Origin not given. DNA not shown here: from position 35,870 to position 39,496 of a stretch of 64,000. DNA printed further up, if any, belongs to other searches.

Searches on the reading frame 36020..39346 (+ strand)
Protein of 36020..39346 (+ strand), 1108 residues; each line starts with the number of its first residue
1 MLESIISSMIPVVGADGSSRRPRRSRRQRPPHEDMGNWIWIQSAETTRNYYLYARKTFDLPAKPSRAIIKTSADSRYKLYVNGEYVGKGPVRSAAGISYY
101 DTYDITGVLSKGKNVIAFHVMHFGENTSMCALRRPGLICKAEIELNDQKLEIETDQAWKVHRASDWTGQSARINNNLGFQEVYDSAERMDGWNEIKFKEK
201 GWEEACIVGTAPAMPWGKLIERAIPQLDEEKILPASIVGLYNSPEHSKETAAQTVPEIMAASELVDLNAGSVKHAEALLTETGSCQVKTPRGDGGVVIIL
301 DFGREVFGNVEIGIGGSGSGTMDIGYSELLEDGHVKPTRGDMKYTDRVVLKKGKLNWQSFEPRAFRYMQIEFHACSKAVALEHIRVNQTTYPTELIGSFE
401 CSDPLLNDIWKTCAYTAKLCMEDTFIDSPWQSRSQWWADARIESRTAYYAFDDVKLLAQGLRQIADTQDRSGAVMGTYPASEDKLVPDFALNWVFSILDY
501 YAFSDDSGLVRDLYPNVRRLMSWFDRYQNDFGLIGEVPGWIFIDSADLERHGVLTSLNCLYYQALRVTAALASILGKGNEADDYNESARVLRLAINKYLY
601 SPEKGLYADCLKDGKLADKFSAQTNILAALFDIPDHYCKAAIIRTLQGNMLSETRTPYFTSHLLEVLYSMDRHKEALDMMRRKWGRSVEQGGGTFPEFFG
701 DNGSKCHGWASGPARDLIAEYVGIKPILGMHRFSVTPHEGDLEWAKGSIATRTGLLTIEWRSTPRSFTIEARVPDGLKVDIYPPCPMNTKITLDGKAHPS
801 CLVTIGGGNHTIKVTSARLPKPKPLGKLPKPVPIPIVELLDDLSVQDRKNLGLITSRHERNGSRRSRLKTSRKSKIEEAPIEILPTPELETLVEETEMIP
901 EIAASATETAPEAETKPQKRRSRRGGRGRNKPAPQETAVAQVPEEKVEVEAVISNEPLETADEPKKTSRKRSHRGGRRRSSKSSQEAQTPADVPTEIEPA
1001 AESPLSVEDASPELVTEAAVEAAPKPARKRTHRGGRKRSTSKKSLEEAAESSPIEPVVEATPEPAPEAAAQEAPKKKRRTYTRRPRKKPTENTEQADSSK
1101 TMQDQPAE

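Call 60: search_protein_families(library=pfam, proteins=[window:36020-39346:+], max_evalue=0.00001)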
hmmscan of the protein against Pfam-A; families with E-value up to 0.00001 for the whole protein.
window:36020-39346:+ (1108 aa): 4 families
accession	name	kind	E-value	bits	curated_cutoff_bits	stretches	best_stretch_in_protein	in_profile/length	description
PF17389.8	Bac_rhamnosid6H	-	9.2e-38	130.8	24.5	1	396-711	3-329/339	Bacterial alpha-L-rhamnosidase 6 hairpin glycosidase domain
PF08531.16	Bac_rhamnosid_N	-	1.9e-14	54.3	25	1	63-208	2-153/172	Alpha-L-rhamnosidase N-terminal domain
PF05592.18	Bac_rhamnosid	-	1.3e-07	31.9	22.2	1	297-373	7-87/102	Bacterial alpha-L-rhamnosidase concanavalin-like domain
PF22422.2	MGH1-like_GH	-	7e-06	26.3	27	0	556-647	174-265/356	Mannosylglycerate hydrolase MGH1-like glycoside hydrolase domain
